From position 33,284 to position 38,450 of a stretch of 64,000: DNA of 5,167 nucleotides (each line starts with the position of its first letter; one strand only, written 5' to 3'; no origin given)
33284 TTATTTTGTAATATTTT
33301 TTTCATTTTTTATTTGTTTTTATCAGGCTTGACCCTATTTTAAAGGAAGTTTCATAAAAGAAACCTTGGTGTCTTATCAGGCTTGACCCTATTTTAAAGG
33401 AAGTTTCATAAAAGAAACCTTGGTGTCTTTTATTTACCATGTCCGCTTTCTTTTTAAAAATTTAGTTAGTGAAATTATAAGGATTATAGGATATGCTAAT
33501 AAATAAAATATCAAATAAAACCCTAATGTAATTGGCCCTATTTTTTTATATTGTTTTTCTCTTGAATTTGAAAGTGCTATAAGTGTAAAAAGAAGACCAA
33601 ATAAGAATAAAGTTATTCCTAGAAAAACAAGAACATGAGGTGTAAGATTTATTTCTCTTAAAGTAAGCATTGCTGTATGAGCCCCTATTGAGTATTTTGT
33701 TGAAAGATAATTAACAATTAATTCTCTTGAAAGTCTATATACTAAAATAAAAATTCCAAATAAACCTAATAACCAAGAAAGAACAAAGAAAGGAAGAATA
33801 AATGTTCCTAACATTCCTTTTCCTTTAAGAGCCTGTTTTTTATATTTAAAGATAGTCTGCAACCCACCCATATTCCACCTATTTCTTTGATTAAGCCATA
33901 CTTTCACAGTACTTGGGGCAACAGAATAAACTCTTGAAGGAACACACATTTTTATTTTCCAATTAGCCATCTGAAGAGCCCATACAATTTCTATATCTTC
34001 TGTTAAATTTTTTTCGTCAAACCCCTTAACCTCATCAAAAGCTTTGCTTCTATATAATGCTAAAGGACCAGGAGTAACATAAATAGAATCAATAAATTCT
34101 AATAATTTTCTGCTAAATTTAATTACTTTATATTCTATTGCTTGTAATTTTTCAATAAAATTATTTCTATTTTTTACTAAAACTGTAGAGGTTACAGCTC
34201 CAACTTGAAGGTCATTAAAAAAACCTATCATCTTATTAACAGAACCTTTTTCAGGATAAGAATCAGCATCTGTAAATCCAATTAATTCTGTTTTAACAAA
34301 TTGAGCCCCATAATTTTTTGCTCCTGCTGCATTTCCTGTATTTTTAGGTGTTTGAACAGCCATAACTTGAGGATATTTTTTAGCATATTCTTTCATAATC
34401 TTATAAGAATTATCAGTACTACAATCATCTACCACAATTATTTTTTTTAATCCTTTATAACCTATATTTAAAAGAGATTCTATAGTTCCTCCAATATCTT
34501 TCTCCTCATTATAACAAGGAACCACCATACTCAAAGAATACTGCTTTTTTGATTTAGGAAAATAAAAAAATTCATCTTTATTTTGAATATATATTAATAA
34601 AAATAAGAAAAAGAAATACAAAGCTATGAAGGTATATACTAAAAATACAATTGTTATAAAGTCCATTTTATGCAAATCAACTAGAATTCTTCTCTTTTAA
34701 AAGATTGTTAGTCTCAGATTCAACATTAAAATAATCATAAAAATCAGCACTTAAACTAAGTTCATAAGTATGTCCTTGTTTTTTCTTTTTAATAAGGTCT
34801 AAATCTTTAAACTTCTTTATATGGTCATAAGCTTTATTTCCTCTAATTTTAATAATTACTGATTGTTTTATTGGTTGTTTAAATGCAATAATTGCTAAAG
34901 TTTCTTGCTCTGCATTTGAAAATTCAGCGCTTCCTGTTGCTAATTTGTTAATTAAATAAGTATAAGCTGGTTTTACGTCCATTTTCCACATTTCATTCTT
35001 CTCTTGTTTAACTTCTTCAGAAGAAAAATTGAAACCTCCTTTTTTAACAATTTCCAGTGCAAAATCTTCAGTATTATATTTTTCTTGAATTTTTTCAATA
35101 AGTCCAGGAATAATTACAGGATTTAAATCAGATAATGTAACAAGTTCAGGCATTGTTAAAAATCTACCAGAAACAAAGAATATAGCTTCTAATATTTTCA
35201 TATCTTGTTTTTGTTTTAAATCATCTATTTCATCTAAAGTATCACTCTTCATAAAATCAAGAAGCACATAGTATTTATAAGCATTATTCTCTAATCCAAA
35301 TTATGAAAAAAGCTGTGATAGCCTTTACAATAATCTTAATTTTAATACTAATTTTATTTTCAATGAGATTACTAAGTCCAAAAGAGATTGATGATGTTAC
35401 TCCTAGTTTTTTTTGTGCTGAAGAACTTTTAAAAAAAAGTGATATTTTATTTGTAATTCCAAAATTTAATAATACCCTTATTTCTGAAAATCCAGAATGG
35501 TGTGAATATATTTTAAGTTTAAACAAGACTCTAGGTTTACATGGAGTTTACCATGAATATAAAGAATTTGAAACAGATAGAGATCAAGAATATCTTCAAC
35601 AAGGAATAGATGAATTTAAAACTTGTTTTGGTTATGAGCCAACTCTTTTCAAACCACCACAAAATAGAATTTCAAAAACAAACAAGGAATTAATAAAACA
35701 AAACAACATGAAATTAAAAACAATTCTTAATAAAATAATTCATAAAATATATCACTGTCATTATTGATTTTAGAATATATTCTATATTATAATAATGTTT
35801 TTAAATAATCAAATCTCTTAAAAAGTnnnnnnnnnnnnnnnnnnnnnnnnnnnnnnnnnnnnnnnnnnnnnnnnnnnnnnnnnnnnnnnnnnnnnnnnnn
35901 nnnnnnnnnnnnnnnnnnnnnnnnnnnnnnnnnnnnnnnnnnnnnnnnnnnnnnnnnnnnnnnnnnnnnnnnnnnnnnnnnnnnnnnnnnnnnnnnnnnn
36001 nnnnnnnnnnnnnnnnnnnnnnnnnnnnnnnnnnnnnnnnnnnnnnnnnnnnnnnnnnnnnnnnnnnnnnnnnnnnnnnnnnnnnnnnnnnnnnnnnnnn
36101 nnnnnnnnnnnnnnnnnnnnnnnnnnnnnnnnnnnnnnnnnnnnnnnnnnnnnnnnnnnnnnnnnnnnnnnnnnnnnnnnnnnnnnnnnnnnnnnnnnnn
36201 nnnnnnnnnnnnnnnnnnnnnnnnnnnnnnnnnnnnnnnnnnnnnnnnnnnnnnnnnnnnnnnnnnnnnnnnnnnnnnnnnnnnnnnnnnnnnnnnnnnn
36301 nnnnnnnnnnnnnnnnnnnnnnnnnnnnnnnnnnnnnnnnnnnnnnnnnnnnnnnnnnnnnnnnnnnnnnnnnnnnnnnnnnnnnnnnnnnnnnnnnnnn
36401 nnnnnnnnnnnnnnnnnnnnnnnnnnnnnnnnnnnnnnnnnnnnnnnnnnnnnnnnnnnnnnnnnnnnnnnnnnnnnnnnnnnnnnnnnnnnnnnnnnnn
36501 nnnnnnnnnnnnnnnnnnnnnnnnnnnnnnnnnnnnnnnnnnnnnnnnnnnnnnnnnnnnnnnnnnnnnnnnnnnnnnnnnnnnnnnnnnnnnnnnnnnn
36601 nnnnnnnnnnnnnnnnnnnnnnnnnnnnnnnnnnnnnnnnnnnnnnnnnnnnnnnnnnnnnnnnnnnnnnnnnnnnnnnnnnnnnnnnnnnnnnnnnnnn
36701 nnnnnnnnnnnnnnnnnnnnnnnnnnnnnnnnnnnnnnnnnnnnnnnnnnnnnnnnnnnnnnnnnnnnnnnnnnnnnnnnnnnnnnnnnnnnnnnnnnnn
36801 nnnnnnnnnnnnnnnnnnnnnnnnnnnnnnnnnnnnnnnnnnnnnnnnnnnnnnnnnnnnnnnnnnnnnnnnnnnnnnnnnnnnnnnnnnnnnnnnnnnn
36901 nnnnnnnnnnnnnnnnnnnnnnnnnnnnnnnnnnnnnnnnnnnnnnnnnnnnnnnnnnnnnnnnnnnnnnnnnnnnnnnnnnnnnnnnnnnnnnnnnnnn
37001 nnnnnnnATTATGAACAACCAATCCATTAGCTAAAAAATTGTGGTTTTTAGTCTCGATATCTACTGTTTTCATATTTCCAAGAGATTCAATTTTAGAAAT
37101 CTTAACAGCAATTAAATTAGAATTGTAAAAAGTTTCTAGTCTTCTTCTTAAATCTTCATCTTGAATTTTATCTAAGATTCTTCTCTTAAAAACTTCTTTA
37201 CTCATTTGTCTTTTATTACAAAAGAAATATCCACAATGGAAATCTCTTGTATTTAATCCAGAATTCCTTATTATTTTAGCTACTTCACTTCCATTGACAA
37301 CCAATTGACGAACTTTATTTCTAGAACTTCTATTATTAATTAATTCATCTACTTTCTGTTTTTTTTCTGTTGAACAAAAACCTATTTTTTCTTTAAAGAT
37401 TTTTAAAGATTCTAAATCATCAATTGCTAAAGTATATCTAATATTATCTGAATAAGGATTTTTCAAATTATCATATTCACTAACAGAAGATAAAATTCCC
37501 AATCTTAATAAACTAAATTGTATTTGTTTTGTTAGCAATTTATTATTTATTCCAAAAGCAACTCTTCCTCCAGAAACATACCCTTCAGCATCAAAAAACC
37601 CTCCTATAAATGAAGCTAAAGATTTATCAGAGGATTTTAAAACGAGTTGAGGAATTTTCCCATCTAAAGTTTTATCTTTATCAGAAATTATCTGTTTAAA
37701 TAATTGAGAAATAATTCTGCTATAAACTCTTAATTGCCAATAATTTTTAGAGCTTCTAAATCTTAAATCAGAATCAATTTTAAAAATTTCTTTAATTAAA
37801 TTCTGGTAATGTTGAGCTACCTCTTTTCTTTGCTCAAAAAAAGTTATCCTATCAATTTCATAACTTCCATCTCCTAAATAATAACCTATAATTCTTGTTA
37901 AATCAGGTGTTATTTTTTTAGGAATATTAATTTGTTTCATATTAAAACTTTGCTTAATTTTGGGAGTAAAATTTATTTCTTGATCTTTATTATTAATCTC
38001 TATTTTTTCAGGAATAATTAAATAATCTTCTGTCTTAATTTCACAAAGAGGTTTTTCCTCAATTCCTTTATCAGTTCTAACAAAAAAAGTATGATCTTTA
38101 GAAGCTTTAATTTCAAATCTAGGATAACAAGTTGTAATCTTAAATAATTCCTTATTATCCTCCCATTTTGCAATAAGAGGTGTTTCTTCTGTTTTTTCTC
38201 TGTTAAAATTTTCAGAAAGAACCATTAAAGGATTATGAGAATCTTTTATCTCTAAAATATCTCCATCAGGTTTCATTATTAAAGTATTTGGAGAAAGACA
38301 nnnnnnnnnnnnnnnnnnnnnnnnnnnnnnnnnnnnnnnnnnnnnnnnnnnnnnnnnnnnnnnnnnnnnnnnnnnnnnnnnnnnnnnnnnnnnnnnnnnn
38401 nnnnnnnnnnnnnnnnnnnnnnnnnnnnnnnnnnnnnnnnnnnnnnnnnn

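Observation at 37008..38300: Homing-endonuclease intein inserted flush against the catalytic GGQ of release factor aRF1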

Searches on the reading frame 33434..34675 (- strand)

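Call 62: search_protein_families(library=pfam, proteins=[window:33434-34675:-], max_evalue=0.001)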
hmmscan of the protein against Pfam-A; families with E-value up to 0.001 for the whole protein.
window:33434-34675:- (413 aa): 6 families
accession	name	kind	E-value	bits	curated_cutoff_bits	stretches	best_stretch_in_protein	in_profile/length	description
PF00535.33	Glycos_transf_2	-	4.8e-32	111.6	23.3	1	49-216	1-167/168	Glycosyl transferase family 2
PF13641.12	Glyco_tranf_2_3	-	1.6e-30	107.2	27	1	48-270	3-230/230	Glycosyltransferase like family 2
PF13632.12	Glyco_trans_2_3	-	9.6e-20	71.7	27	1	135-323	5-180/198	Glycosyl transferase family group 2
PF10111.15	Glyco_tranf_2_2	-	2.4e-12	47.3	27.3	1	49-241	1-206/276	Glycosyltransferase like family 2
PF13506.12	Glyco_transf_21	-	1.2e-05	25.3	21.7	1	127-267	29-172/174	Glycosyl transferase family 21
PF03142.21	Chitin_synth_2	-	2.3e-05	23.7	27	0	129-218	202-294/527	Chitin synthase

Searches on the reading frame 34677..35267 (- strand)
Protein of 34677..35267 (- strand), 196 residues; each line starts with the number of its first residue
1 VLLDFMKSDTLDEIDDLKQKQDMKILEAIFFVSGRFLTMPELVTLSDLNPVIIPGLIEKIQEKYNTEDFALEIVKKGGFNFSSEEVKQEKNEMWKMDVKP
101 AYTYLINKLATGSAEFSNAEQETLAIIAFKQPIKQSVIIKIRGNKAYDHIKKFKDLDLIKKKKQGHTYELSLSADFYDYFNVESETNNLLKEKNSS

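Call 62: search_protein_families(library=pfam, proteins=[window:34677-35267:-], max_evalue=0.001)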
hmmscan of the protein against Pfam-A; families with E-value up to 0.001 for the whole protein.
window:34677-35267:- (196 aa): 1 family
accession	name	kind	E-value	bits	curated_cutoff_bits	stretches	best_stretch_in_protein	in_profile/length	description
PF04079.22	SMC_ScpB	-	2.2e-28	99.3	27.4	1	25-184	2-153/160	Segregation and condensation complex subunit ScpB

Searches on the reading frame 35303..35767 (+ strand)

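Call 62: search_protein_families(library=pfam, proteins=[window:35303-35767:+], max_evalue=0.001)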
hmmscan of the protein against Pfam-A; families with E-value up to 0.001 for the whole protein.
window:35303-35767:+ (154 aa): 2 families
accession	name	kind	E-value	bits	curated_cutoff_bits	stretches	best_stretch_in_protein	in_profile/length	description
PF10096.14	DUF2334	-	1.7e-10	41.2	26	1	29-137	6-141/203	Uncharacterized protein conserved in bacteria (DUF2334)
PF01522.26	Polysacc_deac_1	-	0.00038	20.8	23.1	1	50-137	38-122/124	Polysaccharide deacetylase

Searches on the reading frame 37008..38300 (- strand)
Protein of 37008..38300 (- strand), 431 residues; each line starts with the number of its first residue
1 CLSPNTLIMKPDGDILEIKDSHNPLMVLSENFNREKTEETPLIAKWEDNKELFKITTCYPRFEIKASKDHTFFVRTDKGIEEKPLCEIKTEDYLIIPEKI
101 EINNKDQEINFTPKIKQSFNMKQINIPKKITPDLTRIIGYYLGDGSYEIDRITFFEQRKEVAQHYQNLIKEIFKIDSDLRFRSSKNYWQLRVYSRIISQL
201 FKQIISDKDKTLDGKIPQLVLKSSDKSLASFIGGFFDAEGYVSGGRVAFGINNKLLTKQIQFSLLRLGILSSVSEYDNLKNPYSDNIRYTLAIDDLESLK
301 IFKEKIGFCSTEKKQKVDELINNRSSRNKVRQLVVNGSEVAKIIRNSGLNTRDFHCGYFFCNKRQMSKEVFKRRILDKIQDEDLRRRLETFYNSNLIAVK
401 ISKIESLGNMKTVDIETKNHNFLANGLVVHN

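Call 4: search_protein_families(library=pfam, proteins=[window:37008-38300:-], max_evalue=0.01)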
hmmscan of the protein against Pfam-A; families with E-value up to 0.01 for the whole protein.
seq(431 aa): 2 families
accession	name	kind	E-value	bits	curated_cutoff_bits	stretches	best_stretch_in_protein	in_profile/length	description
PF14528.11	LAGLIDADG_3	-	1.5e-17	64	22.5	2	228-307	3-82/82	LAGLIDADG-like domain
PF14890.11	Intein_splicing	-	2.2e-16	60.5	35.8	1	30-431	29-155/155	Intein splicing domain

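Call 5: search_protein_families(library=ncbifam, proteins=[window:37008-38300:-], max_evalue=0.01)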
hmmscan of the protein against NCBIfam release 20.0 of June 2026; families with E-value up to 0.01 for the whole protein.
seq(431 aa): 12 families
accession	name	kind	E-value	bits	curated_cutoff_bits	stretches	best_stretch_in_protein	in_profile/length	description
NF006207.0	PRK08332.1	equivalog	6.9e-18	63.3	2400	2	128-291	999-1156/1684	vitamin B12-dependent ribonucleotide reductase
NF005852.0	PRK07773.1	equivalog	3.6e-17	61.9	780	1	1-431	398-826/886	replicative DNA helicase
NF011418.0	PRK14845.1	equivalog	3.6e-16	58.1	756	1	17-327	59-318/1049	translation initiation factor IF-2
NF045703.1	rSAM_Tes_intein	exception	3.1e-13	48.4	1700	1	128-335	365-573/1040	tetraether lipid synthase Tes, intein-containing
NF003159.0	PRK04132.1-4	equivalog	2.3e-11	42.4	999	1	134-379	180-400/852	replication factor C small subunit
NF038162.1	RtcB_rel_intein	exception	3e-11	42.1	1150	1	1-431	95-578/961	intein-containing RtcB family protein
NF038098.1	GyrA_w_intein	exception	4.2e-11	41.5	1850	1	161-431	270-537/1232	intein-containing DNA gyrase subunit A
NF011303.0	PRK14715.1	equivalog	4.1e-10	37.4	1585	1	118-331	1103-1332/1627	DNA-directed DNA polymerase II large subunit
NF011287.0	PRK14698.1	equivalog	5.3e-08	31.3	1238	1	79-312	342-570/1017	V-type ATP synthase subunit A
NF038136.1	rSAM_Rv_intein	exception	4.5e-06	25.8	700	1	1-431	76-334/574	intein-containing Rv2578c family radical SAM protein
TIGR01443.1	intein_Cterm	domain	0.00024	21.3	15.6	1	414-431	4-23/24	intein C-terminal splicing region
TIGR01445.1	intein_Nterm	domain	0.00046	21.1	24.5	1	1-74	1-83/83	intein N-terminal splicing region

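Call 23: search_solved_structures(query=window:37008-38300:-, max_evalue=0.01, show_alignments=2)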
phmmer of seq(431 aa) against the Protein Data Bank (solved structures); distinct sequences matched with E-value up to 0.01: 4.
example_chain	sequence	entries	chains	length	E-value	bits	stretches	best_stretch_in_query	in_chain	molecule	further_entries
1dq3_A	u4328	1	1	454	5.4e-11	45.3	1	146-336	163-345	ENDONUCLEASE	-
7qsu_A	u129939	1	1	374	1.6e-07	33.9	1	65-312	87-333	V-ATPase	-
7qss_A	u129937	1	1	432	2.1e-07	33.5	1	64-342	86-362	V-type ATP synthase alpha chain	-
7cfv_A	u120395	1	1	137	0.00091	21.5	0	401-431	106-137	Spl DnaX mini-intein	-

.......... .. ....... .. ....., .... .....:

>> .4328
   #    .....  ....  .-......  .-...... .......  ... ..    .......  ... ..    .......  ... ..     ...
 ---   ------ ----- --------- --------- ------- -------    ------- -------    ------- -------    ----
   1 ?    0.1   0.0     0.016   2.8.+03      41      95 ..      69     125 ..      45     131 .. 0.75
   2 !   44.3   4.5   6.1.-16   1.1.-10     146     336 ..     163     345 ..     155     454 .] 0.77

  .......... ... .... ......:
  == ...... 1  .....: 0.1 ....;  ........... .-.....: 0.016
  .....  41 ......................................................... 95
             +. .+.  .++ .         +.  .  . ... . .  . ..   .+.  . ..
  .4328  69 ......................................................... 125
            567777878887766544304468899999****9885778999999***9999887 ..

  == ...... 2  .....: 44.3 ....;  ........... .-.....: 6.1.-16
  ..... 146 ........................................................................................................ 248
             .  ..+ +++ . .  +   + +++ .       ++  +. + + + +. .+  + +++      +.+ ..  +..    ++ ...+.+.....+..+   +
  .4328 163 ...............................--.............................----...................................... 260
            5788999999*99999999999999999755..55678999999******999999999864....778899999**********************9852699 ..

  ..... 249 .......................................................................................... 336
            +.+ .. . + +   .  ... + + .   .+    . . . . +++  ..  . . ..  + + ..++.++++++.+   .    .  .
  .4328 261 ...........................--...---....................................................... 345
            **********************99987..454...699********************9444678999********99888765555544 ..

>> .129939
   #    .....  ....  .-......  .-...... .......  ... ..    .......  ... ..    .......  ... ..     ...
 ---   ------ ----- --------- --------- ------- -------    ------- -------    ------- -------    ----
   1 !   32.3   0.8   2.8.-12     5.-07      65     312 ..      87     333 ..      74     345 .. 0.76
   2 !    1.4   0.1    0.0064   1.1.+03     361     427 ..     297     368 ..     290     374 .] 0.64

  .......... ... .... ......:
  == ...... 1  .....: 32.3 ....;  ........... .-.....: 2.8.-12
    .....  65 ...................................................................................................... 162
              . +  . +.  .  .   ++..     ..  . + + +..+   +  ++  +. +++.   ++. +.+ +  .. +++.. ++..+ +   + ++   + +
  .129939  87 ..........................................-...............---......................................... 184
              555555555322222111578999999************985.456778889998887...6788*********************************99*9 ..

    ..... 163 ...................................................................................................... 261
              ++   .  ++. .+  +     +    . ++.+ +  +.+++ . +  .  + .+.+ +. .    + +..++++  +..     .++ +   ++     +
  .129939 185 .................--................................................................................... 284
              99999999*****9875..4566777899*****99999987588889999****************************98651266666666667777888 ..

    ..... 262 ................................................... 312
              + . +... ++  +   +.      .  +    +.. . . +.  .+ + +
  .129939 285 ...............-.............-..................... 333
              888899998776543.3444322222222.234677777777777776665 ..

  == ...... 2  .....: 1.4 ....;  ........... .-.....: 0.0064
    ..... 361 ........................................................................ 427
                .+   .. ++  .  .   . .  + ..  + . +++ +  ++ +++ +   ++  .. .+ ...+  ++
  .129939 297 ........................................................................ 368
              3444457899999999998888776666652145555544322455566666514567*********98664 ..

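Call 68: find_related_loci(query=window:37008-38300:-, collection=viral_contigs, flank=5000)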
Query window:37008-38300:- (431 aa) in viral_contigs; peptide patterns used: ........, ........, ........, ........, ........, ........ (x = any residue, [..] = any of these).
15 stretches matched a pattern, but none encodes a relative of the query by tblastn (E <= 1e-3).
